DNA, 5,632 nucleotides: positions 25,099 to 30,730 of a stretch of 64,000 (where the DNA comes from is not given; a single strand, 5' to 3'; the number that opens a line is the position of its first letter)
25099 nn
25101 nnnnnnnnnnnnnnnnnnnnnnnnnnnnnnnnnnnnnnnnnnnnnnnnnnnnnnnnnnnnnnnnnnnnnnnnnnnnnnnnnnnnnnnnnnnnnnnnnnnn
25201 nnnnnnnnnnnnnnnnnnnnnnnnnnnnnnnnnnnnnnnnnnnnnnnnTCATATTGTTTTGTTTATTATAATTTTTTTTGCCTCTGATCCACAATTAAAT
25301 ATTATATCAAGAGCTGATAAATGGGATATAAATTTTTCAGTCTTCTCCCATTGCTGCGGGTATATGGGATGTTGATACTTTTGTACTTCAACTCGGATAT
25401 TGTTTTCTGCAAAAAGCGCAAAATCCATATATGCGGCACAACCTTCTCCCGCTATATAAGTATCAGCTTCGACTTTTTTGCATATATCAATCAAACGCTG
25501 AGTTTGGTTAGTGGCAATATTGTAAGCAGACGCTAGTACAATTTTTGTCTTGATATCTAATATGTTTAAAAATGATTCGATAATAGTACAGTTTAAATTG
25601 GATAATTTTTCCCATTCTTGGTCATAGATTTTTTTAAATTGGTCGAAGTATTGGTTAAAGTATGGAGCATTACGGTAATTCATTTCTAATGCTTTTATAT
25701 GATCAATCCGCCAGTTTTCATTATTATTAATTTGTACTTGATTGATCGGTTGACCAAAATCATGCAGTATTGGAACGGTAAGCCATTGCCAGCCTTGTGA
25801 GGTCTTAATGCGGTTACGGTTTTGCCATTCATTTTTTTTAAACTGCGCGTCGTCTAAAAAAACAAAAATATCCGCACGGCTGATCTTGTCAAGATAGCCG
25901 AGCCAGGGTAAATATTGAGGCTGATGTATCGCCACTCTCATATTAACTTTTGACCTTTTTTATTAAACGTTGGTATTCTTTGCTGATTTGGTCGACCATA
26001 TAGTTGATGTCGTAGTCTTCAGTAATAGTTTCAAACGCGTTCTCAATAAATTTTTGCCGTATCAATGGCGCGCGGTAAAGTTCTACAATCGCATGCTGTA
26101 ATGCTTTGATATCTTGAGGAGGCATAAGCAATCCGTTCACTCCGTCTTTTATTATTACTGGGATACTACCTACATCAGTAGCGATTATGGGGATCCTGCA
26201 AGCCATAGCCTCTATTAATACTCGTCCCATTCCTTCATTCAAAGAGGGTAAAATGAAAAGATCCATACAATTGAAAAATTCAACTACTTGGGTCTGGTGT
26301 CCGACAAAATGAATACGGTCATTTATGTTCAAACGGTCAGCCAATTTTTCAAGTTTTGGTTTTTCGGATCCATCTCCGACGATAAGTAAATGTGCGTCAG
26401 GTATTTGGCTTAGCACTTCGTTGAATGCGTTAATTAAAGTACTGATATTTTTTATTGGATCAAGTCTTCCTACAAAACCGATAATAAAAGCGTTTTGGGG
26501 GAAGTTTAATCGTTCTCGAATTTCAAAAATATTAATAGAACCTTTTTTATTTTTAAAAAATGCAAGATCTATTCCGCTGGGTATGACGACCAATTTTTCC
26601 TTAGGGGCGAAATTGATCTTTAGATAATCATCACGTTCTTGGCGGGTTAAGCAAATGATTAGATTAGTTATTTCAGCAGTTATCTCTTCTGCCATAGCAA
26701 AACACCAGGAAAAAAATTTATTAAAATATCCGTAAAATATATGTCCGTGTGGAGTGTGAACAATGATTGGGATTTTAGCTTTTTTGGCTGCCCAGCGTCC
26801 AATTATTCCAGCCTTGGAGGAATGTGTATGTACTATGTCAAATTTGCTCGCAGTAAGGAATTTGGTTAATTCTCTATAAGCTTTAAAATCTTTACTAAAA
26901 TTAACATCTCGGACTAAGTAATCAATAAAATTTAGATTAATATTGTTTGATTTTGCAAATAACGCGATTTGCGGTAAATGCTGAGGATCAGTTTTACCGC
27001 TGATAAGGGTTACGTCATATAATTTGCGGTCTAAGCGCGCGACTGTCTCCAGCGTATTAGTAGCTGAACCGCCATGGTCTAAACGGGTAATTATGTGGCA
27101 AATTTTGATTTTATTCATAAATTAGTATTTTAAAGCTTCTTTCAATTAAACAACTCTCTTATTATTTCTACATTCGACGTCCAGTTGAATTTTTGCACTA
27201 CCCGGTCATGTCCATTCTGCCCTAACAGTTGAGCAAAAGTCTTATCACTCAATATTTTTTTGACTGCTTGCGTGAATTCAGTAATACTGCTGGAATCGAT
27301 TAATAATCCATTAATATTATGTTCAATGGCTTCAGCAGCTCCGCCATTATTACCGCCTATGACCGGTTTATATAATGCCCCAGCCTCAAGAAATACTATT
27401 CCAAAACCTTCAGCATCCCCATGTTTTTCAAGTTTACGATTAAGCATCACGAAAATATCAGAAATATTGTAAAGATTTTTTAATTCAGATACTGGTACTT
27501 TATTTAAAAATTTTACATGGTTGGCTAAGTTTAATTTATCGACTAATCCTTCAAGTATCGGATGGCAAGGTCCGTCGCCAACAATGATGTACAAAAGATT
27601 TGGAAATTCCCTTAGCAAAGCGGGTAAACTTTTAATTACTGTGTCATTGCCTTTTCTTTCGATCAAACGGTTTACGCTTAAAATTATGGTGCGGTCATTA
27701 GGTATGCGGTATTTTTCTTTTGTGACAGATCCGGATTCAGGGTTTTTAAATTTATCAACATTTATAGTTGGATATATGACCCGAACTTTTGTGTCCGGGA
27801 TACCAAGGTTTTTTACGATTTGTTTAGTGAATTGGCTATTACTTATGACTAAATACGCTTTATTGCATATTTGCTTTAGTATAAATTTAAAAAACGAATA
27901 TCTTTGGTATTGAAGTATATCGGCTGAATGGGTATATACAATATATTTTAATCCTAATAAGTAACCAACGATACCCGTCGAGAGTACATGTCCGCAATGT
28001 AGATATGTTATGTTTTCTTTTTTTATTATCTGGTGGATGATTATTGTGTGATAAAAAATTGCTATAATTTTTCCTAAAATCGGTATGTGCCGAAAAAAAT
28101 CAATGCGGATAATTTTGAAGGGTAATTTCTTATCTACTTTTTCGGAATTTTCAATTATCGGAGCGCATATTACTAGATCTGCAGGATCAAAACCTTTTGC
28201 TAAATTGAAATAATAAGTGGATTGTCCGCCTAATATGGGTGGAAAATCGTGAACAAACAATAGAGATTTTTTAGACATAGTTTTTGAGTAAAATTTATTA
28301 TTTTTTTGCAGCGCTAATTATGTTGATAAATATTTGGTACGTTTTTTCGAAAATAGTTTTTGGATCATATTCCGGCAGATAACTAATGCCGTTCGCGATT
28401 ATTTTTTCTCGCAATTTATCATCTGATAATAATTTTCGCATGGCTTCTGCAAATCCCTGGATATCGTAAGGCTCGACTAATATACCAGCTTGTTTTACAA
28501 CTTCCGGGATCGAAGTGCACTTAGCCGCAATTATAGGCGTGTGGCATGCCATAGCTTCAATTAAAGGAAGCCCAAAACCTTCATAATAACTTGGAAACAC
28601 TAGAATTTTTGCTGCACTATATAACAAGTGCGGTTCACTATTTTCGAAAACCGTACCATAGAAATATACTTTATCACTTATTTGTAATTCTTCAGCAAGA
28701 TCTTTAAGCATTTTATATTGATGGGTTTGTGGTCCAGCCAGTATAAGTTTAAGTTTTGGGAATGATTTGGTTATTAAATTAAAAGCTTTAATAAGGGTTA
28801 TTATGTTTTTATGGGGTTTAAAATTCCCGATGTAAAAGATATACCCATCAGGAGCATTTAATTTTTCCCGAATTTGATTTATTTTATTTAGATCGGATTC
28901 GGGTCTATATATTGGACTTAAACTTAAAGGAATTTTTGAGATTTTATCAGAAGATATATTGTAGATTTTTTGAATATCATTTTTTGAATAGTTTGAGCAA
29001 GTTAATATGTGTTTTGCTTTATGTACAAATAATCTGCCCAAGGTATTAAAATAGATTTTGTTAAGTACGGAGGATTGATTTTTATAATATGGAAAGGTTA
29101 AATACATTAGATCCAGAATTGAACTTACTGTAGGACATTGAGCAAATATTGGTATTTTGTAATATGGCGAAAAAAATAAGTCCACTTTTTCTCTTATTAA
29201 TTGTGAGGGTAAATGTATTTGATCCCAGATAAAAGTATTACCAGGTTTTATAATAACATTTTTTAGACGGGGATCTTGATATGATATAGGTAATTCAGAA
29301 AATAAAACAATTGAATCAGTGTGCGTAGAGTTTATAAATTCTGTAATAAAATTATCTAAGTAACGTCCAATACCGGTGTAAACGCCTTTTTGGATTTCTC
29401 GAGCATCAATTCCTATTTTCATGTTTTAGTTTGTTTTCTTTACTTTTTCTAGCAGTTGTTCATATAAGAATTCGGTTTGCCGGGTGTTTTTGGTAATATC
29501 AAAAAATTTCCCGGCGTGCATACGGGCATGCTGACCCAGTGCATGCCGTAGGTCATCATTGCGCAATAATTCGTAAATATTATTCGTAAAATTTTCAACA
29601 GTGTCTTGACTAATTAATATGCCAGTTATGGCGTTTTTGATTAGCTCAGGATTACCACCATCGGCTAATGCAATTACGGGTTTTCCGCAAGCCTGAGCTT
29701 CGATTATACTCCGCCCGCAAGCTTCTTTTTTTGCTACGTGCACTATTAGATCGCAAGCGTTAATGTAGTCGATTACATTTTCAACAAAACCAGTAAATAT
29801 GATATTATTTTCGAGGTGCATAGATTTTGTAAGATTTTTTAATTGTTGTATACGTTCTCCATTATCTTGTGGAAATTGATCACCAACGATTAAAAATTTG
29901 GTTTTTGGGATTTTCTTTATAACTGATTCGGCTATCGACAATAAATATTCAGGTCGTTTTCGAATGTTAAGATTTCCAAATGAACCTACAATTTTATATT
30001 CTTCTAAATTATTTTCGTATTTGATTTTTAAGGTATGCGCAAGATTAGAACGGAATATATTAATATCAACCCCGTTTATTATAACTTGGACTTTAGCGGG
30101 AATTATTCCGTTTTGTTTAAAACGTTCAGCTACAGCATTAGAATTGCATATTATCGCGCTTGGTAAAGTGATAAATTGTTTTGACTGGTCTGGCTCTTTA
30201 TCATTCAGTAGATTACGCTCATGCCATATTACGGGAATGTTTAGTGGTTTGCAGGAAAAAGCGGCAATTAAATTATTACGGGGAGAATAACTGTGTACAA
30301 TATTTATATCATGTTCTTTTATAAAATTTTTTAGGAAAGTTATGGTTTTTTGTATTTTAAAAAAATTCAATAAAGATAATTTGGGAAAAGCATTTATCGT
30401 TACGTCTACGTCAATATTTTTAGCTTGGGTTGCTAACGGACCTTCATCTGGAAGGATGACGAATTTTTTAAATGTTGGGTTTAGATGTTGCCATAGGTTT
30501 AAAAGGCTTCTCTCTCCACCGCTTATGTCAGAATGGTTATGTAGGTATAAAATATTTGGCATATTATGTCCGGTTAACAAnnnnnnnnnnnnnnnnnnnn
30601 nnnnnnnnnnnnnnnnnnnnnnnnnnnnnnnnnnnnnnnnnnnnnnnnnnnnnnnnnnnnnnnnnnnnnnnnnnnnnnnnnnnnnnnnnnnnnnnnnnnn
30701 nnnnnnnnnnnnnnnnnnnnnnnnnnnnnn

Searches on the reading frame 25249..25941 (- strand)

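Call 6: search_protein_families(library=pfam, proteins=[window:25249-25941:-], max_evalue=0.0001)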
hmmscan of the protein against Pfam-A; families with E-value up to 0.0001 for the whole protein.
window:25249-25941:- (230 aa): 1 family
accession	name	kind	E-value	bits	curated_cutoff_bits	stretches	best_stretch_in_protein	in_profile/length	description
PF08889.16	WbqC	-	4e-78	262.6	21.3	1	7-223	1-217/218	WbqC-like protein family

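Call 71: search_protein_families(library=ncbifam, proteins=[window:25249-25941:-], max_evalue=0.01)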
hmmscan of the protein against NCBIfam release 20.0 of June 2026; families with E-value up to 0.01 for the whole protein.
window:25249-25941:- (230 aa): 0 families

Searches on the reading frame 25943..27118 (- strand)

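Call 6: search_protein_families(library=pfam, proteins=[window:25943-27118:-], max_evalue=0.0001)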
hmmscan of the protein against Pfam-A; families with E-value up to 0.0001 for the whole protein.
window:25943-27118:- (391 aa): 6 families
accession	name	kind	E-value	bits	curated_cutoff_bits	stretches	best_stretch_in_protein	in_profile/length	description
PF00534.26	Glycos_transf_1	-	5.4e-46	156.7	26.4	1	198-362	3-170/172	Glycosyl transferases group 1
PF13692.12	Glyco_trans_1_4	-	3.3e-41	141.3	27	1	211-349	2-141/142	Glycosyl transferases group 1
PF13439.12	Glyco_transf_4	-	3.6e-23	82.9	28.5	1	16-186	2-169/170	Glycosyltransferase Family 4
PF13579.12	Glyco_trans_4_4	-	1e-18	68.6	29.7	1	16-182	1-158/158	Glycosyl transferase 4-like domain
PF13477.12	Glyco_trans_4_2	-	7e-08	33.2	23.4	1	20-140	11-122/139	Glycosyl transferase 4-like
PF20706.3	GT4-conflict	-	3.9e-06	26.5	26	1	207-314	194-311/385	Family 4 Glycosyltransferase in conflict systems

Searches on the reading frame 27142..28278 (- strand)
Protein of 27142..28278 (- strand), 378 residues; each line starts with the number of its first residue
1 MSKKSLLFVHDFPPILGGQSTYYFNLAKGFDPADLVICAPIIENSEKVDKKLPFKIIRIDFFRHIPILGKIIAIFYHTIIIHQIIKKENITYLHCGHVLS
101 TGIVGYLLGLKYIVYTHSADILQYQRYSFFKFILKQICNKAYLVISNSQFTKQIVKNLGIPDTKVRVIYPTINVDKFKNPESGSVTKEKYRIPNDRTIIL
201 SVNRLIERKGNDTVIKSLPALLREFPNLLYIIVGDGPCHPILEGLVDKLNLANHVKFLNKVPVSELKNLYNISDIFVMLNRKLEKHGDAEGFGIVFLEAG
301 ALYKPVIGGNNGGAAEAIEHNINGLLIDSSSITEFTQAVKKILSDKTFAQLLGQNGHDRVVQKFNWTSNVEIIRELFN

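Call 6: search_protein_families(library=pfam, proteins=[window:27142-28278:-], max_evalue=0.0001)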
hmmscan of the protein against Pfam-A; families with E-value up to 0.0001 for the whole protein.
window:27142-28278:- (378 aa): 4 families
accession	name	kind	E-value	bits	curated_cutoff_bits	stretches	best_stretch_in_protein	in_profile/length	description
PF00534.26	Glycos_transf_1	-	6.2e-39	133.7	26.4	1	187-357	6-170/172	Glycosyl transferases group 1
PF13692.12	Glyco_trans_1_4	-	3.8e-25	89.3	27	1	197-345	2-142/142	Glycosyl transferases group 1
PF13439.12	Glyco_transf_4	-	5.1e-15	56.3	28.5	1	17-175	2-169/170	Glycosyltransferase Family 4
PF13477.12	Glyco_trans_4_2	-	3.4e-05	24.5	23.4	1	19-148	9-139/139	Glycosyl transferase 4-like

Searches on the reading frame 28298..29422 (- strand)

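Call 6: search_protein_families(library=pfam, proteins=[window:28298-29422:-], max_evalue=0.0001)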
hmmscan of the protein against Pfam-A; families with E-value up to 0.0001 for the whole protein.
window:28298-29422:- (374 aa): 4 families
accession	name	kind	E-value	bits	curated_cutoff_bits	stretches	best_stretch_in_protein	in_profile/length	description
PF00534.26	Glycos_transf_1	-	6e-44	150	26.4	1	184-346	5-170/172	Glycosyl transferases group 1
PF13692.12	Glyco_trans_1_4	-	2.1e-33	116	27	1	194-334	3-142/142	Glycosyl transferases group 1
PF13439.12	Glyco_transf_4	-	1.1e-07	32.4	28.5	1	17-165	3-163/170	Glycosyltransferase Family 4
PF20706.3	GT4-conflict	-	6.5e-06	25.8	26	1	195-301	200-312/385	Family 4 Glycosyltransferase in conflict systems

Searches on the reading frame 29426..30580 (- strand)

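Call 6: search_protein_families(library=pfam, proteins=[window:29426-30580:-], max_evalue=0.0001)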
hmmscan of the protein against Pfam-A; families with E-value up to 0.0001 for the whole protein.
window:29426-30580:- (384 aa): 4 families
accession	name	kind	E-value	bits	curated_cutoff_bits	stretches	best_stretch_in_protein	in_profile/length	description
PF00534.26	Glycos_transf_1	-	8.7e-36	123.5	26.4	1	190-353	9-170/172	Glycosyl transferases group 1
PF13692.12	Glyco_trans_1_4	-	3.2e-27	96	27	1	196-341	2-142/142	Glycosyl transferases group 1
PF13439.12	Glyco_transf_4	-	1.3e-14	55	28.5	1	20-173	2-168/170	Glycosyltransferase Family 4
PF13524.12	Glyco_trans_1_2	-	2.9e-05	24.5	25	1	220-357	9-130/144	Glycosyl transferase-like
